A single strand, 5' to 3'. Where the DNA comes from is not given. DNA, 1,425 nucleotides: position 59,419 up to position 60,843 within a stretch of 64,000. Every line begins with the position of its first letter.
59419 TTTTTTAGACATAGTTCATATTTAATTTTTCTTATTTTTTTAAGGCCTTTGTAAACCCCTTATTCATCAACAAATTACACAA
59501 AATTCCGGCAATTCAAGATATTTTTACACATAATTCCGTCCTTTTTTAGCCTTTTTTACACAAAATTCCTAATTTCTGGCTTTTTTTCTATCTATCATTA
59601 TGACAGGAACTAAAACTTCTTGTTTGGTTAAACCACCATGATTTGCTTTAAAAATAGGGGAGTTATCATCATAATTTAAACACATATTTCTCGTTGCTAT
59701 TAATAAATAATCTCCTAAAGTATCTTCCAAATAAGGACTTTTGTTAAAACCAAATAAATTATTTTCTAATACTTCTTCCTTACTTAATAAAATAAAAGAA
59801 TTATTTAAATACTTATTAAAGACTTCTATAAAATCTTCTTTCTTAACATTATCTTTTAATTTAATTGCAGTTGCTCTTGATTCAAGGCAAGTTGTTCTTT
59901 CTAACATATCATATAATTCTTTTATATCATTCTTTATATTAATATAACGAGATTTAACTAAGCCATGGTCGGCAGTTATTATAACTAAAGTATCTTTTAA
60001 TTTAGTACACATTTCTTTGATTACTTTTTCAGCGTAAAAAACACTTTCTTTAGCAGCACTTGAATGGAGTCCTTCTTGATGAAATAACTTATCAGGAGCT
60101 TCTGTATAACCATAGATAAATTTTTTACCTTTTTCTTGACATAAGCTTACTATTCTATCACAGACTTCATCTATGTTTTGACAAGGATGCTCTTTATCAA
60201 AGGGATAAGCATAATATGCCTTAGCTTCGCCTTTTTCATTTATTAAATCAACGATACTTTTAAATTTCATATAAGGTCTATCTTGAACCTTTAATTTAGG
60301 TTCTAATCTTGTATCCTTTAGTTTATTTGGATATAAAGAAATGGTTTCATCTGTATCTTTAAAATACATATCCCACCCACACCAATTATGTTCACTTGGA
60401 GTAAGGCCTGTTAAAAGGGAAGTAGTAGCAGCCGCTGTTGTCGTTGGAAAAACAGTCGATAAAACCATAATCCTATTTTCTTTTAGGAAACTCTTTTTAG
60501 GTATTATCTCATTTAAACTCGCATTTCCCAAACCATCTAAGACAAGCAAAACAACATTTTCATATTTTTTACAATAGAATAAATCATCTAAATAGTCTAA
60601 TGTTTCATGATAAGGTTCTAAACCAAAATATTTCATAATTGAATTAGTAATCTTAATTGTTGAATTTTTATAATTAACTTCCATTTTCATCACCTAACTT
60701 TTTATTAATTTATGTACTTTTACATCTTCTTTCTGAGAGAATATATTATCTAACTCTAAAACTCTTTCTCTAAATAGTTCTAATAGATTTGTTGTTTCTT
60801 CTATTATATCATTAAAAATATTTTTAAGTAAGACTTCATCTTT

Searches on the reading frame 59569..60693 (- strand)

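Call 40: search_protein_families(library=pfam, proteins=[window:59569-60693:-], max_evalue=0.00001)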
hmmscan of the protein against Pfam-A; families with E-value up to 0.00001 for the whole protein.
window:59569-60693:- (374 aa): 2 families
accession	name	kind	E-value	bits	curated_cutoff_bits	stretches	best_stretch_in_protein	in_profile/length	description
PF01663.27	Phosphodiest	-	6.2e-18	65.9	23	1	47-353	1-340/342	Type I phosphodiesterase / nucleotide pyrophosphatase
PF08665.17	PglZ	-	3.3e-06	27.6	25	0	188-247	112-174/179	PglZ domain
